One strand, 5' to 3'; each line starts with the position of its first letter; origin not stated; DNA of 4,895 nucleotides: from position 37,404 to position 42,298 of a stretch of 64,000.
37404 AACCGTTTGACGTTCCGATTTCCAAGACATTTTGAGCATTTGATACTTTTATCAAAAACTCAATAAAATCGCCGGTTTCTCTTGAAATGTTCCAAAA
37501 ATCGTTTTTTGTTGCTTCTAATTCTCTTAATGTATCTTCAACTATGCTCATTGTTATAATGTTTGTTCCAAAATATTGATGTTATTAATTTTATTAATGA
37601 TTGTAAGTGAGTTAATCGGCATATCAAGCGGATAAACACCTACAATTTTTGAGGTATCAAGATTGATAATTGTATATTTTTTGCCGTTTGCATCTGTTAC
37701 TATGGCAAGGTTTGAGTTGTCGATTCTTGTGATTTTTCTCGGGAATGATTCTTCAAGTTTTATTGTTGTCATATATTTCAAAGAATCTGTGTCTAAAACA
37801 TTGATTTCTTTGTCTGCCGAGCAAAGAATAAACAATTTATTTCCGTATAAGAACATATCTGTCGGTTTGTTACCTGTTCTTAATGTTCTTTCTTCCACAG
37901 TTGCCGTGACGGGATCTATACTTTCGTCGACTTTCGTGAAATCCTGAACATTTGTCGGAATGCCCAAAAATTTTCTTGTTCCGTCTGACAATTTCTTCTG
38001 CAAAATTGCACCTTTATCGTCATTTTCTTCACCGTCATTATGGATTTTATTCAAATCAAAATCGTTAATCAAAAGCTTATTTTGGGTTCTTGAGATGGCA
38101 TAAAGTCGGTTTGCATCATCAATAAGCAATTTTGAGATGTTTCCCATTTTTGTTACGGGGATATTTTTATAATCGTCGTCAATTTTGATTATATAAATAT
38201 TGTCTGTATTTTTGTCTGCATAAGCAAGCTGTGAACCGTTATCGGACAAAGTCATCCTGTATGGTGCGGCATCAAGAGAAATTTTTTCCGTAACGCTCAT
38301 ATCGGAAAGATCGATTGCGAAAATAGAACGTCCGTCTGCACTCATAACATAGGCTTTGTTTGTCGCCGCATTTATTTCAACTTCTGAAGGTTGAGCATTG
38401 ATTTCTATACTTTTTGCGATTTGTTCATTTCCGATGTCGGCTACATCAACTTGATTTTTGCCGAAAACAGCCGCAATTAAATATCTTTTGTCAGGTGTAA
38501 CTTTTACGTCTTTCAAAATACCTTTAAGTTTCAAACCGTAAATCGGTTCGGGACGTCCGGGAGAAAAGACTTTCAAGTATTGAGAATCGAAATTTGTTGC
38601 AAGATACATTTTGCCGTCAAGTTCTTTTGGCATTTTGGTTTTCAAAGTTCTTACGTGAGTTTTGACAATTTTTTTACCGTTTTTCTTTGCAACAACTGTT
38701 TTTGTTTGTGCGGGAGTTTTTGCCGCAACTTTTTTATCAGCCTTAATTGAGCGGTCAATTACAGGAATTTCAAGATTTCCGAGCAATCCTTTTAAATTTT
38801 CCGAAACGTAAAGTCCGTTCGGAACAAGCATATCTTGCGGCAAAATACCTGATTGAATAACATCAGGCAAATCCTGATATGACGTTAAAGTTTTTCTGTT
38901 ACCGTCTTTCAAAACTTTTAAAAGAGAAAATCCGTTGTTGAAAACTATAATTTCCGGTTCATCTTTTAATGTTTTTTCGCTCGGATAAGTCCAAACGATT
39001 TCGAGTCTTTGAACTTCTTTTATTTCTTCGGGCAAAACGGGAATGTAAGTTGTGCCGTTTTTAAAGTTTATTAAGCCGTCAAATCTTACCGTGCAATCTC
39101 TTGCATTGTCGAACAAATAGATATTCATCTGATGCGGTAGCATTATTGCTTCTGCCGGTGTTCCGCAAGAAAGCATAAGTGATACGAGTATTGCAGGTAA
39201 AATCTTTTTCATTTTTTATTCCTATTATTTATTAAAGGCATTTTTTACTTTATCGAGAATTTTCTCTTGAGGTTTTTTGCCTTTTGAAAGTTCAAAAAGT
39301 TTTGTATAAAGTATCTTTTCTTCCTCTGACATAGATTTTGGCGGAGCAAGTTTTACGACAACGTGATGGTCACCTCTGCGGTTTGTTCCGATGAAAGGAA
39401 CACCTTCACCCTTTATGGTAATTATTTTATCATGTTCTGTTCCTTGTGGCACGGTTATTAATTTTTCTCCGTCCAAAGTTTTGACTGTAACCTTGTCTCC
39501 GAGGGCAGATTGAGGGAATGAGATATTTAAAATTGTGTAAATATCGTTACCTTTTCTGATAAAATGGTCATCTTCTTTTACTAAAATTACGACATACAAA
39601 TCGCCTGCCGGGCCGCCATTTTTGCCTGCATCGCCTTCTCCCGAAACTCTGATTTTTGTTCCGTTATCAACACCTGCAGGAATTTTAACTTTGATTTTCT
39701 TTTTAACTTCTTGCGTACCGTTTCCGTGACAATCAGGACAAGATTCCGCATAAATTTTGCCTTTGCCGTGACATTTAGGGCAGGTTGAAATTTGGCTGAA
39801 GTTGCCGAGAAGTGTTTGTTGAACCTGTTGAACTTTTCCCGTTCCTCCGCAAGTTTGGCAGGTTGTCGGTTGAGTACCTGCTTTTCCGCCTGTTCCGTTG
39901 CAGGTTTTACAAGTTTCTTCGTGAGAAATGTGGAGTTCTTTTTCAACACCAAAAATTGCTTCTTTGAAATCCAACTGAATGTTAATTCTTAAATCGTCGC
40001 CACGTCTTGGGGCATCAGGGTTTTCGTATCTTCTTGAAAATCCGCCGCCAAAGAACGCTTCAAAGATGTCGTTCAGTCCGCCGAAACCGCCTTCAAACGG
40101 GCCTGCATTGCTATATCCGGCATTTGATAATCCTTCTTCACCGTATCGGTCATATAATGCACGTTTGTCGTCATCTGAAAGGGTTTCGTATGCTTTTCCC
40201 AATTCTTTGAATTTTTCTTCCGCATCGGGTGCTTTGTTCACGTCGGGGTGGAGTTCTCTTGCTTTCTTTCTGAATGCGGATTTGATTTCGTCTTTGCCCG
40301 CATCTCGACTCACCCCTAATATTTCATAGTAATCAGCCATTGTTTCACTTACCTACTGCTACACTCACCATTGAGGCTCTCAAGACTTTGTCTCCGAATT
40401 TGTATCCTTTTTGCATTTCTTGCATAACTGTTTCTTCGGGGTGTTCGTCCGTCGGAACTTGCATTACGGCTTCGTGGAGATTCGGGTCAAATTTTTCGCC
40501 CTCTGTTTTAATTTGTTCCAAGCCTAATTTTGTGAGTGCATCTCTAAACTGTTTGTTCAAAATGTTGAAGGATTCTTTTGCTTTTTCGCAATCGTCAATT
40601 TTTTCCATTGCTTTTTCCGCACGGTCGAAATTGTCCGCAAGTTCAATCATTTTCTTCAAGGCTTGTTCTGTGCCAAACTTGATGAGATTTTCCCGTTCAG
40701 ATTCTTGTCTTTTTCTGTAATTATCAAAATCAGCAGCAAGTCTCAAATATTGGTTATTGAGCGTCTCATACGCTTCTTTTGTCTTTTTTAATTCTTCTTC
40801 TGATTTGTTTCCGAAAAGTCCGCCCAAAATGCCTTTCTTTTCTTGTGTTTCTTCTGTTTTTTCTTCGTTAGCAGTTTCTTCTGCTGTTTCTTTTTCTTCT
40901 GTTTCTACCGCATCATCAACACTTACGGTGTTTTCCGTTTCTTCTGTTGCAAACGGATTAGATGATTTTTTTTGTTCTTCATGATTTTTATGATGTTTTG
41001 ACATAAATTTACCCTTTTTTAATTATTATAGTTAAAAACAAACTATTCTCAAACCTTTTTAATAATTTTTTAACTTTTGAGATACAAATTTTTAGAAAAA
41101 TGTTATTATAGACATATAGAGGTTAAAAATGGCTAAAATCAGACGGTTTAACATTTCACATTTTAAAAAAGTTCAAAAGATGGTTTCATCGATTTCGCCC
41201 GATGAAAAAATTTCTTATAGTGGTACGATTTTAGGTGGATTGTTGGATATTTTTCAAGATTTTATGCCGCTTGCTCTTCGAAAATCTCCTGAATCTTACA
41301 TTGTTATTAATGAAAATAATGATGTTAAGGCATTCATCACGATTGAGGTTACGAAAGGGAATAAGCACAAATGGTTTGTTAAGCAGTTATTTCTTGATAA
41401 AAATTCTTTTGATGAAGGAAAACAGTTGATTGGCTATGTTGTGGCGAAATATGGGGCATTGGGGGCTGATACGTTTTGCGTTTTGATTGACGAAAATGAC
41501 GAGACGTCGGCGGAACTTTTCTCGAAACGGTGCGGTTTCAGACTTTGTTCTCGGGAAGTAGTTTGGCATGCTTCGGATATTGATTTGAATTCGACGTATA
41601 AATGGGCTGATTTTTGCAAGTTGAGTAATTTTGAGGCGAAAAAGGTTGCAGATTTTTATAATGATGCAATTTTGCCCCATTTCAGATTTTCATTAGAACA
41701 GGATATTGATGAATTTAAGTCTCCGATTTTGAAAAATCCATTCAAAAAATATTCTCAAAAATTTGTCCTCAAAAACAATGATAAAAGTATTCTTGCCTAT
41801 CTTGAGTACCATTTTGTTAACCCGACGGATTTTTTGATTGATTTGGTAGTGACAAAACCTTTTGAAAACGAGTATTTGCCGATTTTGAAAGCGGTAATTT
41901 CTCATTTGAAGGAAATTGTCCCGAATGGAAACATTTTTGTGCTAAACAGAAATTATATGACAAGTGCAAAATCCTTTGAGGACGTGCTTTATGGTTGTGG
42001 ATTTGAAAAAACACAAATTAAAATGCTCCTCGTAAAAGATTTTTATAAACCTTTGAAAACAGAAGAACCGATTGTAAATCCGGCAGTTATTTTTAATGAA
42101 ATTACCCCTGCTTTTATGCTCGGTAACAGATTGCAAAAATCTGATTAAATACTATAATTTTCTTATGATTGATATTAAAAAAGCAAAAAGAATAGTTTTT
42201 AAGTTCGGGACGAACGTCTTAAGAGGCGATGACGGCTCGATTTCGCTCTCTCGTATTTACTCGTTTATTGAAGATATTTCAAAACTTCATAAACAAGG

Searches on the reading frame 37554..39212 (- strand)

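Call 14: search_protein_families(library=pfam, proteins=[window:37554-39212:-], max_evalue=0.01)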
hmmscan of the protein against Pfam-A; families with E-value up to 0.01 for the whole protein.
window:37554-39212:- (552 aa): 6 families
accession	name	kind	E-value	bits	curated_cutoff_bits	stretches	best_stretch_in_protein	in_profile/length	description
PF25174.1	Beta-prop_THOC3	-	2.7e-05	23.8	305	0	204-344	17-158/272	THOC3 beta-propeller domain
PF10282.15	Lactonase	-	6.6e-05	22.7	21.7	0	272-347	243-323/344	Lactonase, 7-bladed beta-propeller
PF02239.22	Cytochrom_D1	-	0.00023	20.3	25.5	1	231-274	171-214/368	Cytochrome D1 heme domain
PF25168.1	Beta-prop_WDR36-Utp21_2nd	-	0.00077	19.3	84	0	458-525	169-234/335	WDR36/Utp21 second beta-propeller domain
PF21783.3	YNCE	-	0.0058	16.4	27.1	0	225-345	192-314/339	YNCE-like beta-propeller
PF23414.1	Beta-prop_EML_2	-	0.0067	16.3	90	0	252-355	19-121/266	Echinoderm microtubule-associated protein second beta-propeller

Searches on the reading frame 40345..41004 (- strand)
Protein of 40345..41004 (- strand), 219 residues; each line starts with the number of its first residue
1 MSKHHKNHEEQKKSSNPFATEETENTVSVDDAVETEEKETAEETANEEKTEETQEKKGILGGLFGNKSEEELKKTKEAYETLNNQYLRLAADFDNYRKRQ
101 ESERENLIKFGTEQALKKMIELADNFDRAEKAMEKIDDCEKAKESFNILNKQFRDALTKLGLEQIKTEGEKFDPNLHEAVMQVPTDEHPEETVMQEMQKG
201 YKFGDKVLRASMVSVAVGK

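Call 8: search_protein_families(library=ncbifam, proteins=[window:40345-41004:-])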
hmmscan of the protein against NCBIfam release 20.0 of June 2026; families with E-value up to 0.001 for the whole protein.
window:40345-41004:- (219 aa): 26 families (the best 25 are shown)
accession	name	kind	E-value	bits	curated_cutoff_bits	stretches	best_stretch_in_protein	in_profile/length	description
NF010741.0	PRK14143.1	equivalog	7.2e-50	169.8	184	1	7-219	16-228/258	nucleotide exchange factor GrpE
NF010738.0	PRK14140.1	equivalog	1e-41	142.8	137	1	23-216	4-190/191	nucleotide exchange factor GrpE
NF010750.0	PRK14153.1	equivalog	5.4e-41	140.3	194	1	32-216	8-186/194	nucleotide exchange factor GrpE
NF010757.0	PRK14160.1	equivalog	8e-39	133.2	184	1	6-216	11-210/211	nucleotide exchange factor GrpE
NF010747.0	PRK14149.1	equivalog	7.6e-31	107.1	176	1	34-216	6-188/191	nucleotide exchange factor GrpE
NF010743.0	PRK14145.1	equivalog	1.5e-30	106.6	186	1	21-216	11-199/200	nucleotide exchange factor GrpE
NF010748.0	PRK14150.1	equivalog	1.2e-29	103.3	152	1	24-218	8-197/198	nucleotide exchange factor GrpE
NF010759.0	PRK14162.1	equivalog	9.3e-29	100.5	176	1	34-216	11-193/194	nucleotide exchange factor GrpE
NF010737.0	PRK14139.1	equivalog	3.1e-28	99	164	1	35-218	7-187/188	nucleotide exchange factor GrpE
NF010739.0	PRK14141.1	equivalog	3.3e-27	95.5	192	1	34-218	7-194/211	nucleotide exchange factor GrpE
NF010755.0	PRK14158.1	equivalog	1.6e-24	86.5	200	1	35-217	18-194/198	nucleotide exchange factor GrpE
NF010742.0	PRK14144.1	equivalog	2.1e-24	86.5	215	1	35-215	17-196/199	nucleotide exchange factor GrpE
NF010749.0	PRK14151.1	equivalog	4.7e-24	85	231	1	49-216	7-174/188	nucleotide exchange factor GrpE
NF010753.0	PRK14156.1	equivalog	1.3e-23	83.8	172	1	36-215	12-178/180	nucleotide exchange factor GrpE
NF010746.0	PRK14148.1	equivalog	9.3e-23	81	212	1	33-215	13-192/195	nucleotide exchange factor GrpE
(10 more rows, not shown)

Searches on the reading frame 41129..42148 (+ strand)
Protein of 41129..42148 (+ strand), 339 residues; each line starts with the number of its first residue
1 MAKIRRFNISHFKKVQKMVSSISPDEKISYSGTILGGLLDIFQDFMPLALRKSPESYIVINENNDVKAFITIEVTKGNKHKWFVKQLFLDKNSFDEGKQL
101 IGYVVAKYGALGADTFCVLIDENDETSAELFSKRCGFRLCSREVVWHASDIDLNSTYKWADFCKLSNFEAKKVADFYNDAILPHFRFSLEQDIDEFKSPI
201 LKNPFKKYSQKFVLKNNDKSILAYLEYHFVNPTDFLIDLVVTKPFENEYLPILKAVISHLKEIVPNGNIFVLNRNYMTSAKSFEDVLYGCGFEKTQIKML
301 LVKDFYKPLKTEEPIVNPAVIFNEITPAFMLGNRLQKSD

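Call 8: search_protein_families(library=ncbifam, proteins=[window:41129-42148:+])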
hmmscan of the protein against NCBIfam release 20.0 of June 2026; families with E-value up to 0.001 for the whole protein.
window:41129-42148:+ (339 aa): 0 families

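Call 14: search_protein_families(library=pfam, proteins=[window:41129-42148:+], max_evalue=0.01)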
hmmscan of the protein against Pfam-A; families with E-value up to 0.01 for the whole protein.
window:41129-42148:+ (339 aa): 1 family
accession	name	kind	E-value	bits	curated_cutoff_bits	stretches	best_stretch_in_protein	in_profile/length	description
PF00583.31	Acetyltransf_1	-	0.0022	18.7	20.7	0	45-137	27-116/116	Acetyltransferase (GNAT) family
